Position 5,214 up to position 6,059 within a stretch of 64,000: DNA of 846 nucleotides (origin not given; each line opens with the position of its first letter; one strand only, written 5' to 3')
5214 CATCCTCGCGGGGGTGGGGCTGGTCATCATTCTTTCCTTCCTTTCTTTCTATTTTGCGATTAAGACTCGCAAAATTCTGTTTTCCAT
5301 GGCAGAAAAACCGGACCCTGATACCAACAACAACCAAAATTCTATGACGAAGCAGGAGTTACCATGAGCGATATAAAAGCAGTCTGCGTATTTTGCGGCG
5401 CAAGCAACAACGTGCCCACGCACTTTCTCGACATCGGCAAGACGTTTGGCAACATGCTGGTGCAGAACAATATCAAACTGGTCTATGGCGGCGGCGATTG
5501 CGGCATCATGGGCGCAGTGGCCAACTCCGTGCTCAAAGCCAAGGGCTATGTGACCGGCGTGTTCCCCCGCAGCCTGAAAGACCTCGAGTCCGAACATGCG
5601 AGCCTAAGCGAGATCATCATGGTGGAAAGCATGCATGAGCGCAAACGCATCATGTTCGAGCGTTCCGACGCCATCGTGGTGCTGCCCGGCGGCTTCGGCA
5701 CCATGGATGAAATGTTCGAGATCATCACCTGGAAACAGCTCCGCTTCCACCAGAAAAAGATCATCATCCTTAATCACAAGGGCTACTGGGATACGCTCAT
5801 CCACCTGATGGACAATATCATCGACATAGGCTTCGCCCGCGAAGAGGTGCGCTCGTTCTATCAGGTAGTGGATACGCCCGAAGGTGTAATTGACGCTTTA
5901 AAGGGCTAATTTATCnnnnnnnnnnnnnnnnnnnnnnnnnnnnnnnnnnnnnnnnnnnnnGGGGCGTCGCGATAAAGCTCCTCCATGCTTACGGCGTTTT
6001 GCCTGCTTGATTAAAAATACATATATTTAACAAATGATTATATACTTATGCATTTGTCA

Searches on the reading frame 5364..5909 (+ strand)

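Call 112: search_protein_families(library=pfam, proteins=[window:5364-5909:+], max_evalue=0.001)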
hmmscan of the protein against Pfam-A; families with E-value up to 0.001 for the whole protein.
window:5364-5909:+ (181 aa): 2 families
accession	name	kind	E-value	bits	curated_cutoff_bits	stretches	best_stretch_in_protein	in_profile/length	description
PF03641.19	Lysine_decarbox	-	5.5e-41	140.3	27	1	49-178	1-130/131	Possible lysine decarboxylase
PF18306.6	LDcluster4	-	3.3e-15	56.5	26.3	1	12-137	8-124/151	SLOG cluster4 family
